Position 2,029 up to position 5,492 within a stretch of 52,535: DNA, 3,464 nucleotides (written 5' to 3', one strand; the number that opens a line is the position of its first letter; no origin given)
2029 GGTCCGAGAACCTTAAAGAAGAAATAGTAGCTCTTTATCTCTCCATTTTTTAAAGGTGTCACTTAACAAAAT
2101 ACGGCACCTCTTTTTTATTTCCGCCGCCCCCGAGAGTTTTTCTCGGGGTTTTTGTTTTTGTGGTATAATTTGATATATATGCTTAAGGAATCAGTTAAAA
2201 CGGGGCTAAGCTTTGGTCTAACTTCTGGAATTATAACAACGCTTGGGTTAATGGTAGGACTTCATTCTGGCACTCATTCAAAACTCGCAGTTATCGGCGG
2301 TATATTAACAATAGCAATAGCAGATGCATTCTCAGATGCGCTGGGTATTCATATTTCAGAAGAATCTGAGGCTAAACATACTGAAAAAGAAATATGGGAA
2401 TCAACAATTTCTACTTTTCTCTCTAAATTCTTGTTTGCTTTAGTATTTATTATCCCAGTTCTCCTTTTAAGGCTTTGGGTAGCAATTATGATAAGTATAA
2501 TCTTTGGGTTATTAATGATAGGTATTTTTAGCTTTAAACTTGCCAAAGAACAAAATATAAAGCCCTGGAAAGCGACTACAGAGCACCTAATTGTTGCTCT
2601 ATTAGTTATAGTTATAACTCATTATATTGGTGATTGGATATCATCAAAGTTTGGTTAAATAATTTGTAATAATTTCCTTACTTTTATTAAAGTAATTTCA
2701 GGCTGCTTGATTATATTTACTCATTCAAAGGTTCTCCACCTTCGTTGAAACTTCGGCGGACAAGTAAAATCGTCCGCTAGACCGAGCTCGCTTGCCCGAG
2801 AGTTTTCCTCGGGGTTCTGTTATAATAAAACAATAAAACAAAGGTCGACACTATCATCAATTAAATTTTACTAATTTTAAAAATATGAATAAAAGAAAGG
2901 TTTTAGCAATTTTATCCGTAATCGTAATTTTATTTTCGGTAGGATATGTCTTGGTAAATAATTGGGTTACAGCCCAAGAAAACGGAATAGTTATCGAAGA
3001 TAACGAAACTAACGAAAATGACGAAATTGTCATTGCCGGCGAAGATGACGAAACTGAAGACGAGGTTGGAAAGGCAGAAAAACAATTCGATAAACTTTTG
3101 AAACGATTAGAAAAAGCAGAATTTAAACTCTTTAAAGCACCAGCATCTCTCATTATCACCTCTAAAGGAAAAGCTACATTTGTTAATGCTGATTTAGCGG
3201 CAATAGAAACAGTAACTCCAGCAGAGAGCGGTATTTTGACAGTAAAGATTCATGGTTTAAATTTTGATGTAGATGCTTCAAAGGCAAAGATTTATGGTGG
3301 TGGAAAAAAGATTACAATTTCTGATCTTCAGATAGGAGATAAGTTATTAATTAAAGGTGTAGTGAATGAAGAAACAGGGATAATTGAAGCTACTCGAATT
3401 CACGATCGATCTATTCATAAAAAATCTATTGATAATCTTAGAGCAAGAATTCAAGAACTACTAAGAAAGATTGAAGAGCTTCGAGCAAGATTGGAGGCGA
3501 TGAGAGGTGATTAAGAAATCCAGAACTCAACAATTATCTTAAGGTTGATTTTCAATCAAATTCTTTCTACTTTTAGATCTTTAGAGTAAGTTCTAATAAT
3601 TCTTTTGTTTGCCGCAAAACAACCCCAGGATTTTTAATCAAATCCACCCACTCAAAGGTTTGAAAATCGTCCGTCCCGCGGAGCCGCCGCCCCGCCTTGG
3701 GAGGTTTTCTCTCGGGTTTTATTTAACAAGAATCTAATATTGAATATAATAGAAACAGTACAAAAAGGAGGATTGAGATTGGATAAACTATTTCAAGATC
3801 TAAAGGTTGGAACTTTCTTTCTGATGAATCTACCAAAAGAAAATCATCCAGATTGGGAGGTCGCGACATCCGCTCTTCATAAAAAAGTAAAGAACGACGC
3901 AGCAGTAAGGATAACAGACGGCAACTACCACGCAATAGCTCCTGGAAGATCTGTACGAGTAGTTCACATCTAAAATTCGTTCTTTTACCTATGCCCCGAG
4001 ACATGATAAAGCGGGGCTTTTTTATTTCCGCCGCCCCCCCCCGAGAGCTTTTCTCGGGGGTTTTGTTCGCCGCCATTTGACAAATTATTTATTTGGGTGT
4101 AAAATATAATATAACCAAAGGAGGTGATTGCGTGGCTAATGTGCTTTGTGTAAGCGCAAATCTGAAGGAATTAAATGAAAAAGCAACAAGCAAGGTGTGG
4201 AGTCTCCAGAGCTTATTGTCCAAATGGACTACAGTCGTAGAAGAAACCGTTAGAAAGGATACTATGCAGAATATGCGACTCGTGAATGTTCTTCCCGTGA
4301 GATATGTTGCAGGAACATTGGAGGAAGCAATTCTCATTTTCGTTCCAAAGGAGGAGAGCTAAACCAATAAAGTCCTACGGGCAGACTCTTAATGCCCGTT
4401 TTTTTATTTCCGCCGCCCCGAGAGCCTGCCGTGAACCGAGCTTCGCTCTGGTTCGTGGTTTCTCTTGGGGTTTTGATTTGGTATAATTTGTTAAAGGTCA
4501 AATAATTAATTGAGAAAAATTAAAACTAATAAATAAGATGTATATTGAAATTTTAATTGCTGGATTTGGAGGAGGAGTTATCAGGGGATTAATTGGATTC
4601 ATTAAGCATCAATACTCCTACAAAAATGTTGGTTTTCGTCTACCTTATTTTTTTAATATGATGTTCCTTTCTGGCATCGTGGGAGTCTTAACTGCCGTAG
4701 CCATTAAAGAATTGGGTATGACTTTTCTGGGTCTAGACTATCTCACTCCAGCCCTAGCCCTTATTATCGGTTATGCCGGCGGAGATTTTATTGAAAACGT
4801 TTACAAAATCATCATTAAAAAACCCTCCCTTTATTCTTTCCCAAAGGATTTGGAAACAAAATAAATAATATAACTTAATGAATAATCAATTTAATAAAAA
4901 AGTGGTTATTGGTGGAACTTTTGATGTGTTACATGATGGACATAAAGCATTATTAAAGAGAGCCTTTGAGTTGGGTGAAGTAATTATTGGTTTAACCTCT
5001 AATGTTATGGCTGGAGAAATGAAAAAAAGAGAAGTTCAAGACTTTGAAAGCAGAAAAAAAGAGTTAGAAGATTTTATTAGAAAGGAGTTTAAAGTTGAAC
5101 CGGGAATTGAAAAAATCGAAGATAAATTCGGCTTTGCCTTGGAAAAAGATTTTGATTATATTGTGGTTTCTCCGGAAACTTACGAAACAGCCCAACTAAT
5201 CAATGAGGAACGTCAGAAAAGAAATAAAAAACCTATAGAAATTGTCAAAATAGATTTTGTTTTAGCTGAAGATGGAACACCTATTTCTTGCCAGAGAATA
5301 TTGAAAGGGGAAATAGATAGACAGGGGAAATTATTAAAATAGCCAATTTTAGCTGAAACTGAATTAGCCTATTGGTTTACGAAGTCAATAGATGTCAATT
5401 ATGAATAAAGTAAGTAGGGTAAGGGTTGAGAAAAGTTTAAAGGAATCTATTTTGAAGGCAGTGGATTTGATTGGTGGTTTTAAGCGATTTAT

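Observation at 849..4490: Seven copies of a GC-rich stem-loop repeat divide a 3.6-kb array into single-gene, same-strand cassettes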

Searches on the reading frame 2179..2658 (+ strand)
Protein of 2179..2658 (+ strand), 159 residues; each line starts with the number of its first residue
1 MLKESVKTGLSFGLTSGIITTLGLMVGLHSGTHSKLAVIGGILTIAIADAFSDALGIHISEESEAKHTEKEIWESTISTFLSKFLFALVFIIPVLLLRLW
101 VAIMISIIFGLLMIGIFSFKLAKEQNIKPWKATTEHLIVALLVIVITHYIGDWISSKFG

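Call 13: search_protein_families(library=pfam, max_evalue=0.1, proteins=[window:2179-2658:+])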
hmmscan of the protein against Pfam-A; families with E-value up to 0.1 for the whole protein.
window:2179-2658:+ (159 aa): 2 families
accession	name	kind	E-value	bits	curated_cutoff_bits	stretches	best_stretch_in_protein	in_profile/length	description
PF01988.24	VIT1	-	2.4e-12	47.5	28.1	2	12-72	6-67/214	VIT family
PF19942.4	DUF6404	-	0.0064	17.3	27.6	1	69-146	16-95/115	Family of unknown function (DUF6404)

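Call 45: find_homologous_proteins(query=window:2179-2658:+, max_evalue=1e-10)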
Query window:2179-2658:+ (159 aa): 7999 proteins with E <= 1e-10 among 8000 candidates; the best 120 are listed.
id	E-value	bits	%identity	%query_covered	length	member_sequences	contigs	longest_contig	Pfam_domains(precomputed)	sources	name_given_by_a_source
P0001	7.5e-79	281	86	99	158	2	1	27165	PF01988.25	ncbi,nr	ncbi:hypothetical protein KJA16_02485 [Patescibacteria group bacterium]|nr:hypothetical protein [Pat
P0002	2.0e-74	267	80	99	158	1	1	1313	PF01988.25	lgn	-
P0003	3.8e-73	263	83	99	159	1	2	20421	PF01988.25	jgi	jgi:VIT1/CCC1 family predicted Fe2+/Mn2+ transporter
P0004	1.2e-72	261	79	99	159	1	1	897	PF01988.25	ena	-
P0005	2.9e-72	260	75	100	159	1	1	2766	PF01988.25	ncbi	ncbi:MAG: VIT1/CCC1 transporter family protein [Candidatus Margulisiibacteriota bacterium]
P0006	5.3e-72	259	76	100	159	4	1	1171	PF01988.25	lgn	-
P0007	1.0e-71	258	76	100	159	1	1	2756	PF01988.25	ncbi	-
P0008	1.1e-71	258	76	100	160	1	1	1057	PF01988.25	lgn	-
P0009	1.5e-71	257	76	99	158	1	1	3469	PF01988.25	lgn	-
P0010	1.9e-71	257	77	100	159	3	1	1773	PF01988.25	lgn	-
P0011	2.5e-71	257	79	99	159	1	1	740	PF01988.25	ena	-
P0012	2.7e-71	257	78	99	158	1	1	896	PF01988.25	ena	-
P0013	2.8e-71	257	75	100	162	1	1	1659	PF01988.25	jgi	-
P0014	3.5e-71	256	77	99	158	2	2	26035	PF01988.25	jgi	-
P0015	4.0e-71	256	78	99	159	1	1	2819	PF01988.25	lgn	-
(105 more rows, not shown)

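Call 46: find_encoding_contigs(protein=P0001, flank=10000, max_places=3)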
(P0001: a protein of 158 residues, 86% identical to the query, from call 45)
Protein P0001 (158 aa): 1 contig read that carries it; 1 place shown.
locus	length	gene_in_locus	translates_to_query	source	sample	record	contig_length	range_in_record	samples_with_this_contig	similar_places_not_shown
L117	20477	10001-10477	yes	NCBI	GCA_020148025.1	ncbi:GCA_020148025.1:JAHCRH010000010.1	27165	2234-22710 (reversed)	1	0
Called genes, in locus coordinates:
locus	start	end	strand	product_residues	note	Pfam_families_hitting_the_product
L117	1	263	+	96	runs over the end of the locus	PF02001:DUF134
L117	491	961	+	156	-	PF02082:Rrf2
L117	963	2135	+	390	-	PF00266:Aminotran_5, PF00155:Aminotran_1_2 (weak), PF01212:Beta_elim_lyase, PF01041:DegT_DnrJ_EryC1 (weak)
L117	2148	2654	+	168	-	PF01592:NifU_N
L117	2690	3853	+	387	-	PF02540:NAD_synthase (faint), PF03054:tRNA_Me_trans, PF20259:tRNA_Me_trans_M, PF20258:tRNA_Me_trans_C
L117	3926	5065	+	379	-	-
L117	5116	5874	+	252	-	PF00106:adh_short, PF08659:KR, PF23441:SDR (weak), PF13561:adh_short_C2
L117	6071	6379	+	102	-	PF03091:CutA1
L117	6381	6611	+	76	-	PF08984:DUF1858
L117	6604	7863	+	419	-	PF02812:ELFV_dehydrog_N, PF00208:ELFV_dehydrog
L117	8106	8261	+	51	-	PF18930:DUF5679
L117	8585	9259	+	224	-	PF00561:Abhydrolase_1, PF01738:DLH (faint), PF12146:Hydrolase_4, PF12697:Abhydrolase_6, PF20408:Abhydrolase_11 (faint), PF20434:BD-FAE, PF00326:Peptidase_S9 (weak)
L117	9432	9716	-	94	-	-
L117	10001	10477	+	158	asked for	PF01988:VIT1 (weak)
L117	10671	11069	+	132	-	PF00293:NUDIX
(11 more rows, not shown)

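Call 47: find_encoding_contigs(protein=P0003, flank=8000, max_places=3)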
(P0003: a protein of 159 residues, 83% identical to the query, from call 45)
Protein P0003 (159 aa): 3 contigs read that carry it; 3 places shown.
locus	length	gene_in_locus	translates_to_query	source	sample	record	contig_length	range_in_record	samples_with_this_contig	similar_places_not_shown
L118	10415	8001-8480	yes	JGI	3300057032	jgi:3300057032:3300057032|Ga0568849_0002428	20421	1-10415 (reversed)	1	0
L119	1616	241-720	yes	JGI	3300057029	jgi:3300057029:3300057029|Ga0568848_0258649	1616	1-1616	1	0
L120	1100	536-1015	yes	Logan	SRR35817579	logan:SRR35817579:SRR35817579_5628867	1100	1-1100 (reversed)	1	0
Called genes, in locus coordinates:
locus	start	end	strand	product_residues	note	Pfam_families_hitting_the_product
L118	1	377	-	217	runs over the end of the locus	PF05552:MS_channel_1st_1 (weak)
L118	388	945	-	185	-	PF01864:CarS-like, PF01148:CTP_transf_1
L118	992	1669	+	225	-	PF02811:PHP, PF13263:PHP_C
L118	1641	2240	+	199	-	PF01066:CDP-OH_P_transf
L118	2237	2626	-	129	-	PF08378:NERD (weak), PF02021:UPF0102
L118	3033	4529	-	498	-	PF01743:PolyA_pol, PF12627:PolyA_pol_RNAbd, PF01966:HD, PF13735:tRNA_NucTran2_2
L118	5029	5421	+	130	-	PF18895:T4SS_pilin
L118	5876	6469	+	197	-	PF02830:V4R (weak)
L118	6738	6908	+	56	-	-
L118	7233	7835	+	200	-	PF02830:V4R (weak)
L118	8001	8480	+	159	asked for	PF01988:VIT1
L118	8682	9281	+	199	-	PF02830:V4R (faint)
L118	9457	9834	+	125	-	-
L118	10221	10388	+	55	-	-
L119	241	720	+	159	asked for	PF01988:VIT1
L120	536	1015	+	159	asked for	PF01988:VIT1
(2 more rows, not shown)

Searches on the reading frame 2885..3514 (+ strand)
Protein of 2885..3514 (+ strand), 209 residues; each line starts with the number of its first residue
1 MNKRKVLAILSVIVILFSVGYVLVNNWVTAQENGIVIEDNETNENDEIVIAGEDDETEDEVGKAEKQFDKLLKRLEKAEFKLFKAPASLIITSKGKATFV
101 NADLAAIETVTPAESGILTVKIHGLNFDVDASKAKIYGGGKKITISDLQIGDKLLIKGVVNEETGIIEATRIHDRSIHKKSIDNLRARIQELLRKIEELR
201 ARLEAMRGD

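Call 13: search_protein_families(library=pfam, max_evalue=0.1, proteins=[window:2885-3514:+])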
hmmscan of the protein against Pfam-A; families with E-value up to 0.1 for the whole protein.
window:2885-3514:+ (209 aa): 6 families
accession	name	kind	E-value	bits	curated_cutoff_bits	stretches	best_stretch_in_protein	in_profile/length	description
PF13600.11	DUF4140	-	0.00099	20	27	1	113-206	18-91/98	N-terminal domain of unknown function (DUF4140)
PF23991.1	DUF7310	-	0.0015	19.5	40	1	169-208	19-58/83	Coiled-coil region of unknown function (DUF7310)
PF20459.4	DUF6712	-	0.053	13.9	25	0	9-77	37-99/121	Family of unknown function (DUF6712)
PF14703.12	PHM7_cyt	-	0.055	14.1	27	0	63-203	46-117/174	Cytosolic domain of 10TM putative phosphate transporter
PF10455.14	BAR_2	-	0.068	12.9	25.4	1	160-208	156-204/286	Bin/amphiphysin/Rvs domain for vesicular trafficking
PF01833.30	TIG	-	0.094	13.2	20.9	0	109-150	5-47/84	IPT/TIG domain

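Call 70: find_homologous_proteins(query=window:2885-3514:+, max_evalue=0.001)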
Query window:2885-3514:+ (209 aa): 6 proteins with E <= 0.001 among 528 candidates.
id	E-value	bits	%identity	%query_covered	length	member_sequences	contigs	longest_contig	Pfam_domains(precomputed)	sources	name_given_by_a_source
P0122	1.6e-124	430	100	100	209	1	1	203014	-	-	-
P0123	5.4e-75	269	63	100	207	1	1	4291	-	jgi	-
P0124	7.2e-67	242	61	97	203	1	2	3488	-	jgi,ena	-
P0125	3.5e-58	214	54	100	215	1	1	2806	PF12685.14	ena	-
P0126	1.9e-51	192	55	97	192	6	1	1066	PF18914.7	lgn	-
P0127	8.7e-45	170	52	97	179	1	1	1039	PF18914.7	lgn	-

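Call 71: find_encoding_contigs(protein=P0123, flank=5000, max_places=2)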
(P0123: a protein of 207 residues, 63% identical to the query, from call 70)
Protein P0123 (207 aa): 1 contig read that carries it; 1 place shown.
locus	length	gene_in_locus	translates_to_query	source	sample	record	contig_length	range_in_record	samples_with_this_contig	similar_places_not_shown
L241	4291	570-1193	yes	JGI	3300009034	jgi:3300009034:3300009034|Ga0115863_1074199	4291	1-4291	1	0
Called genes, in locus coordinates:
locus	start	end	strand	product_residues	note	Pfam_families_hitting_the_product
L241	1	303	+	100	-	?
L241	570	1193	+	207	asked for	-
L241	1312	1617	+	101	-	PF01037:AsnC_trans_reg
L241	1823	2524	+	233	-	PF05552:MS_channel_1st_1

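Call 72: find_encoding_contigs(protein=P0124, flank=5000, max_places=2)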
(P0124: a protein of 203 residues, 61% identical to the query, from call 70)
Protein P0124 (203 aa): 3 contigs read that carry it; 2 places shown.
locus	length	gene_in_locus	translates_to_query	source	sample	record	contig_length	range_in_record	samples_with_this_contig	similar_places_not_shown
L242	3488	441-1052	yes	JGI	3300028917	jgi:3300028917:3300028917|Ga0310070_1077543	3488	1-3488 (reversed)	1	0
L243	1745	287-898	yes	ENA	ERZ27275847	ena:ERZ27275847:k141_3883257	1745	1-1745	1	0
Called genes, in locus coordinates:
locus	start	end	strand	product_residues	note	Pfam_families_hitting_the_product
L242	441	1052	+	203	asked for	-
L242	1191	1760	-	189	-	PF08207:EFP_N, PF09285:Elong-fact-P_C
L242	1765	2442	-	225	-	PF14716:HHH_8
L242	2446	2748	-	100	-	PF03551:PadR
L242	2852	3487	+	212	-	?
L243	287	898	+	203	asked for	-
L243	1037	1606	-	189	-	PF08207:EFP_N, PF09285:Elong-fact-P_C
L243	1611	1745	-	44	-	?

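Call 73: find_encoding_contigs(protein=P0125, flank=5000, max_places=2)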
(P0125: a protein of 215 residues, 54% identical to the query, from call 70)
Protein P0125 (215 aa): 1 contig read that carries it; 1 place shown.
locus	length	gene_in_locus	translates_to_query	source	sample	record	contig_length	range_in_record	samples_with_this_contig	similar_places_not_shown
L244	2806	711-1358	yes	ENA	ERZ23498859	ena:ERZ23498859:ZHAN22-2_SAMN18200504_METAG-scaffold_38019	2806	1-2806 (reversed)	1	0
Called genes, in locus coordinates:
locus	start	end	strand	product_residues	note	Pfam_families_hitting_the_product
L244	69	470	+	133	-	-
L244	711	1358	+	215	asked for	PF12685:SpoIIIAH (weak)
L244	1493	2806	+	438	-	?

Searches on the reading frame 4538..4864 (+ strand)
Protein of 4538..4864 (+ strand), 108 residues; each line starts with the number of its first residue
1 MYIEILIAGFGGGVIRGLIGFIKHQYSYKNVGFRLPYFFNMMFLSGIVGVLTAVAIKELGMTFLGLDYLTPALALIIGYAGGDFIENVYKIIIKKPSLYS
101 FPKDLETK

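Call 13: search_protein_families(library=pfam, max_evalue=0.1, proteins=[window:4538-4864:+])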
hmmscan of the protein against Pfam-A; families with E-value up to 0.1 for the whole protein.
window:4538-4864:+ (108 aa): 1 family
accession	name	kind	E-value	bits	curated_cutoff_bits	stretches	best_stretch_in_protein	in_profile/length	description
PF16083.10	Phage_holin_3_3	-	0.038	14.5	28.4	1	6-87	4-76/78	LydA holin phage, holin superfamily III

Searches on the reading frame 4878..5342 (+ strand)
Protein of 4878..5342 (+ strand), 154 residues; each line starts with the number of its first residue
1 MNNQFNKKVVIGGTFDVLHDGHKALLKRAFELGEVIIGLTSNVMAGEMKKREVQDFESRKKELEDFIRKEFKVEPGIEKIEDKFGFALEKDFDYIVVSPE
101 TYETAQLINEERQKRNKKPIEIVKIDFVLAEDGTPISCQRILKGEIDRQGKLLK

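Call 13: search_protein_families(library=pfam, max_evalue=0.1, proteins=[window:4878-5342:+])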
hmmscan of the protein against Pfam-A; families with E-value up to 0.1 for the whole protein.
window:4878-5342:+ (154 aa): 2 families
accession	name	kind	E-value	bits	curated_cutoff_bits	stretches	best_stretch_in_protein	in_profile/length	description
PF01467.32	CTP_transf_like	-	1e-13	52.1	21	1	10-141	1-130/133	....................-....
PF06574.18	FAD_syn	-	0.0012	19.1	27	1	5-60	5-59/158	FAD synthetase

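Call 29: find_encoding_contigs(protein=window:4878-5342:+, flank=8000, max_places=10)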
Protein window:4878-5342:+ (154 aa): 2 contigs read that carry it; 2 places shown.
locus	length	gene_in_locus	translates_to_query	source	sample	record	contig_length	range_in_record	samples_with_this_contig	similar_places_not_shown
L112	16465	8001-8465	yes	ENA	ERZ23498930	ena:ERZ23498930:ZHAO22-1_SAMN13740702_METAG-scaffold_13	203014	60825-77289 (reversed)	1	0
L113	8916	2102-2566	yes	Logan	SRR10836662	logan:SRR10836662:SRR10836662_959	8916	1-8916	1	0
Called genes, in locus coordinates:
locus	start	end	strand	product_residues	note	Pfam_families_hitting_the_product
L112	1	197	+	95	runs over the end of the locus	-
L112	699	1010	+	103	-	-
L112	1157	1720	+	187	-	-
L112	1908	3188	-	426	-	PF12679:ABC2_membrane_2, PF12698:ABC2_membrane_3, PF12730:ABC2_membrane_4 (weak), PF01061:ABC2_membrane (weak)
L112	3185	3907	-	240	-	PF00005:ABC_tran, PF13304:AAA_21 (faint)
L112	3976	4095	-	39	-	-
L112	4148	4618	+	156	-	-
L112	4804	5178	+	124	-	-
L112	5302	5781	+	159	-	-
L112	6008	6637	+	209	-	-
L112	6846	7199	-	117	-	-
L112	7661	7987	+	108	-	-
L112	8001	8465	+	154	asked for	PF01467:CTP_transf_like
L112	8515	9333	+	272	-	PF04015:DUF362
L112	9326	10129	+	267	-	PF10648:Gmad2, PF10646:Germane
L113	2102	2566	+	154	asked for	PF01467:CTP_transf_like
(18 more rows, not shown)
